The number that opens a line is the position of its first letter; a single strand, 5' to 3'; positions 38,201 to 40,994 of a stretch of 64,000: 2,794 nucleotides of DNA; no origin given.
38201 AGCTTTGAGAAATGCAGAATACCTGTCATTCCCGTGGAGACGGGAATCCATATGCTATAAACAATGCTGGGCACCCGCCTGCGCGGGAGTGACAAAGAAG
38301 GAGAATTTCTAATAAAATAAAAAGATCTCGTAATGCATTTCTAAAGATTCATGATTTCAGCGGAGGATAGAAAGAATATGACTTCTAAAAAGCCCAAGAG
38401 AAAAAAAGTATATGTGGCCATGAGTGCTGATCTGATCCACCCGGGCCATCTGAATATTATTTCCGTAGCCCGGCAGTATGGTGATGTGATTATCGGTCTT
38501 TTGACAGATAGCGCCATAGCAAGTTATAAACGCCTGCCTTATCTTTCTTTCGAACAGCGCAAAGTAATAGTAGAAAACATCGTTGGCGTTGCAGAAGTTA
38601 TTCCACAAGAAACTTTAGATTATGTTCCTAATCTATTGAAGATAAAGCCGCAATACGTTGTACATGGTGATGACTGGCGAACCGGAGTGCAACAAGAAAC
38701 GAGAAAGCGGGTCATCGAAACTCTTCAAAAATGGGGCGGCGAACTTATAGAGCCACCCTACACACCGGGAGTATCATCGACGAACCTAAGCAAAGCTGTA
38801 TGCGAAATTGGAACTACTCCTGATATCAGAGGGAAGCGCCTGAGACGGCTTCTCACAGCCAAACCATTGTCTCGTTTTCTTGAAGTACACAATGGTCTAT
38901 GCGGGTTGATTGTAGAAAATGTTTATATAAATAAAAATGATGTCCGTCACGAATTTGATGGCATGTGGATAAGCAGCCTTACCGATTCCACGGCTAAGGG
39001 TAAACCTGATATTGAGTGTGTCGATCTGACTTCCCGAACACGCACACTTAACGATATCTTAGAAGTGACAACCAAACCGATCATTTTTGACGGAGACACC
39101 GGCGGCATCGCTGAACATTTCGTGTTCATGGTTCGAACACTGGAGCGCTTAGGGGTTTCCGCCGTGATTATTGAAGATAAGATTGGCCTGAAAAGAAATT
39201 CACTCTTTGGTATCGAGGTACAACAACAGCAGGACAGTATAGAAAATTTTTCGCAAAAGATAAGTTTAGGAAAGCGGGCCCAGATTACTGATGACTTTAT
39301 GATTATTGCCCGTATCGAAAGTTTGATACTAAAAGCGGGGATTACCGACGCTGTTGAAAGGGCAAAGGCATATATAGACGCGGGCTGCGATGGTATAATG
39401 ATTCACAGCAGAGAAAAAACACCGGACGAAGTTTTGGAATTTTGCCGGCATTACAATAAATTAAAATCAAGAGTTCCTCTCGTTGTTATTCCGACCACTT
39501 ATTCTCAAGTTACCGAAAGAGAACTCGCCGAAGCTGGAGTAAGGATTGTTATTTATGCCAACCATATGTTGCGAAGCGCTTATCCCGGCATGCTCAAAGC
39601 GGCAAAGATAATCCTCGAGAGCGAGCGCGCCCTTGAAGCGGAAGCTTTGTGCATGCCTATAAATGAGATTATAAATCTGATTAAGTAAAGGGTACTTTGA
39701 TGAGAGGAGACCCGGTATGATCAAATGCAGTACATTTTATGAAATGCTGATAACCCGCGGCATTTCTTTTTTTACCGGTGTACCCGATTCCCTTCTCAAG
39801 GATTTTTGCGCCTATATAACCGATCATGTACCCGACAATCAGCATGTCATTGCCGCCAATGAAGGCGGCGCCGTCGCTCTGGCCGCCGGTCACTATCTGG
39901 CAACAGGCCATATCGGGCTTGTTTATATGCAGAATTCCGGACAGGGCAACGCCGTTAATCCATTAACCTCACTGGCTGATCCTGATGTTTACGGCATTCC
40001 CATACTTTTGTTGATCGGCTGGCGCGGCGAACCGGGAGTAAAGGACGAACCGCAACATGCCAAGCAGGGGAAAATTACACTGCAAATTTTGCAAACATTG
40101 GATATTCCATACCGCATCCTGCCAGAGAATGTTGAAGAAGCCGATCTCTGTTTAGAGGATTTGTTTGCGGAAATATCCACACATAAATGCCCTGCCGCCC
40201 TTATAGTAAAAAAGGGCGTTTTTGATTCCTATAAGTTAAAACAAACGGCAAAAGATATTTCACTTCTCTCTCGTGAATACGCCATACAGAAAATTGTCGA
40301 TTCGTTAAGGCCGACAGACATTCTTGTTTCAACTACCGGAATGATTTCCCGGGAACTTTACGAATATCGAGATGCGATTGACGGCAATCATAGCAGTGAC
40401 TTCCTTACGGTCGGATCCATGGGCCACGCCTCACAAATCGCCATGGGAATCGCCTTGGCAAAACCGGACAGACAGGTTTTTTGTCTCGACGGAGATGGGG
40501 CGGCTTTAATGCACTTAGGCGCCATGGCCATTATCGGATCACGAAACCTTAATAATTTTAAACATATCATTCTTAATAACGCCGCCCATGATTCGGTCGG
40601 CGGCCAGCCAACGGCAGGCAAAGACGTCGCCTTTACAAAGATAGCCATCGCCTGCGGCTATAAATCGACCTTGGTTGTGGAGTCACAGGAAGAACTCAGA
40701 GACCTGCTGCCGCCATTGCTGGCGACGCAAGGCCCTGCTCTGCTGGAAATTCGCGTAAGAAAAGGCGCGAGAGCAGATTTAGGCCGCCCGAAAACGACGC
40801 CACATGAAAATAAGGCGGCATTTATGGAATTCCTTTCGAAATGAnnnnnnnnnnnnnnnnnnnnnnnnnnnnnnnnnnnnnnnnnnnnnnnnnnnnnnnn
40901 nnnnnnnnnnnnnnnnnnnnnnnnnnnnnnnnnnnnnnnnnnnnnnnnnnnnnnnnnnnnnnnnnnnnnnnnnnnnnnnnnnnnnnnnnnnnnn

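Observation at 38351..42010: Phosphonate pathway head: cytidylyltransferase-PepM fusion, Ppd and an alcohol dehydrogenase instead of a transaminase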

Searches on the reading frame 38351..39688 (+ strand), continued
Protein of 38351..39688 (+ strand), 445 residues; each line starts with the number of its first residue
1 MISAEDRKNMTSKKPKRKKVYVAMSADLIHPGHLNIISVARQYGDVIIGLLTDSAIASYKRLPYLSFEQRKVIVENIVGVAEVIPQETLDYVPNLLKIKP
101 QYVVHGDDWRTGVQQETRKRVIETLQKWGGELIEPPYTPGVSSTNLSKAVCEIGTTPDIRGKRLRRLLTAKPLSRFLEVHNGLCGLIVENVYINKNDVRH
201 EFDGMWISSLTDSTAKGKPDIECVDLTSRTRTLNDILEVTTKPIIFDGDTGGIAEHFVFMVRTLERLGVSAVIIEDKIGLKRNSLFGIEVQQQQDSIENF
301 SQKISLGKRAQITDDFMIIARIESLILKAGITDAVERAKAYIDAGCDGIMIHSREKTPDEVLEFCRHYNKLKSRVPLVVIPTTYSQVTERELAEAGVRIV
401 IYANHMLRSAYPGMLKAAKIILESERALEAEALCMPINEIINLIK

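Call 60: search_protein_families(library=pfam, proteins=[L192:9166-10203:+, L192:10178-10987:+, L192:10984-11700:+, L192:11681-12262:+, L192:12259-12897:+, L192:13150-14394:+], max_evalue=0.001)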
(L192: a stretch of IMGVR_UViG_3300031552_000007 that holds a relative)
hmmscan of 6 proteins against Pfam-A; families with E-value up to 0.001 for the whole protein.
L192:9166-10203:+ (345 aa): 2 families
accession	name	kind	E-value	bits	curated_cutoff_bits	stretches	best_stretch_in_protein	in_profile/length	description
PF02775.26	TPP_enzyme_C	-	2.9e-15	56.8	21.9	1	206-274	24-91/151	Thiamine pyrophosphate enzyme, C-terminal TPP binding domain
PF02776.23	TPP_enzyme_N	-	1.7e-05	25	26.8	1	27-86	27-85/119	Thiamine pyrophosphate enzyme, N-terminal TPP binding domain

L192:10178-10987:+ (269 aa): 1 family
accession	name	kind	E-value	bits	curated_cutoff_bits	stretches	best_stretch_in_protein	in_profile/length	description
PF03407.22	Nucleotid_trans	-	0.0001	22.8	22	1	49-138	41-136/208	Nucleotide-diphospho-sugar transferase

L192:10984-11700:+ (238 aa): 0 families

L192:11681-12262:+ (193 aa): 1 family
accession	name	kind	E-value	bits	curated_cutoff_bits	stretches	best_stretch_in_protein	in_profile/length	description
PF04991.19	LicD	-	8.6e-10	39.5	22.6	1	34-78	7-50/227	LicD family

L192:12259-12897:+ (212 aa): 0 families

L192:13150-14394:+ (414 aa): 0 families

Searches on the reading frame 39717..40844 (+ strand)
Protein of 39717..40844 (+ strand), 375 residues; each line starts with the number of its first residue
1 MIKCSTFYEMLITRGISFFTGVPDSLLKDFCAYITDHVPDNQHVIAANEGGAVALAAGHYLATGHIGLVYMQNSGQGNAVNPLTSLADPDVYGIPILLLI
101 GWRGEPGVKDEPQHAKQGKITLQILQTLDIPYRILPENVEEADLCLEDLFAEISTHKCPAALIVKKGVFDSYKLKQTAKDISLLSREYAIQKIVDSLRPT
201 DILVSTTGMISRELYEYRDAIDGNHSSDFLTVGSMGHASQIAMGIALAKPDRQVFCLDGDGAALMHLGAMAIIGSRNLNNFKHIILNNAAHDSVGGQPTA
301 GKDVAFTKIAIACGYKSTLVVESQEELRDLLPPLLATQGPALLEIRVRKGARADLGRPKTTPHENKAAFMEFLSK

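Call 6: search_protein_families(library=pfam, proteins=[window:39717-40844:+])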
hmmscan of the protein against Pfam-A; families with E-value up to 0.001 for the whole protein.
window:39717-40844:+ (375 aa): 2 families
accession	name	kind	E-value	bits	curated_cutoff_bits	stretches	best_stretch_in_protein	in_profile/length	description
PF02775.26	TPP_enzyme_C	-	2e-21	76.8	21.9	1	220-345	15-151/151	Thiamine pyrophosphate enzyme, C-terminal TPP binding domain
PF02776.23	TPP_enzyme_N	-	8.2e-15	55.1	26.8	1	7-119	7-113/119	Thiamine pyrophosphate enzyme, N-terminal TPP binding domain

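Call 7: search_protein_families(library=ncbifam, proteins=[window:39717-40844:+])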
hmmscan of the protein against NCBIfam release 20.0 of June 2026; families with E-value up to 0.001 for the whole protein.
window:39717-40844:+ (375 aa): 48 families (the best 25 are shown)
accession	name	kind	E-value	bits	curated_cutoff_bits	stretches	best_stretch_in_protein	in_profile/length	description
TIGR03297.1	Ppyr-DeCO2ase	equivalog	2.6e-152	507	312.5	1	15-373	1-360/360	phosphonopyruvate decarboxylase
TIGR03846.1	sulfopy_beta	equivalog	5.4e-34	117.7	221.5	1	186-372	1-180/182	sulfopyruvate decarboxylase subunit beta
NF004813.0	PRK06163.1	equivalog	1.9e-27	96.3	240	1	176-371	5-194/202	hypothetical protein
TIGR03845.1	sulfopyru_alph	equivalog_domain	1.1e-23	83.9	147.95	1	7-166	4-157/160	sulfopyruvate decarboxylase subunit alpha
NF005485.1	PRK07092.1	equivalog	1.3e-16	60.5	493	1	174-348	338-519/523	benzoylformate decarboxylase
NF006016.1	PRK08155.1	equivalog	7.9e-16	57.6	870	2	232-347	408-532/554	acetolactate synthase large subunit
TIGR00118.1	acolac_lg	equivalog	1.9e-15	56.4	538.35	2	232-350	409-537/557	biosynthetic-type acetolactate synthase large subunit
NF004710.0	PRK06048.1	equivalog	2.9e-14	52.4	976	1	146-349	329-539/561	acetolactate synthase large subunit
NF005651.0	PRK07418.1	subfamily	5.5e-14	51.3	942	1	232-351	434-563/617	acetolactate synthase large subunit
NF006524.0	PRK08978.1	equivalog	1.3e-12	46.8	738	1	228-294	393-461/548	acetolactate synthase 2 catalytic subunit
NF005860.0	PRK07789.1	equivalog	2.8e-12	45.8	881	2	169-273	386-490/615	acetolactate synthase large subunit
NF005584.0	PRK07282.1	equivalog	4.7e-12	45.2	970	2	11-130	20-144/566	acetolactate synthase large subunit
NF005114.0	PRK06546.1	equivalog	7.1e-12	44.6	893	1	183-346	358-528/578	pyruvate dehydrogenase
NF006591.0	PRK09124.1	equivalog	1.4e-11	43.4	792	1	231-349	406-531/574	ubiquinone-dependent pyruvate dehydrogenase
NF005760.0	PRK07586.1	equivalog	2.8e-11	43.1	363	1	170-290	323-441/514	acetolactate synthase large subunit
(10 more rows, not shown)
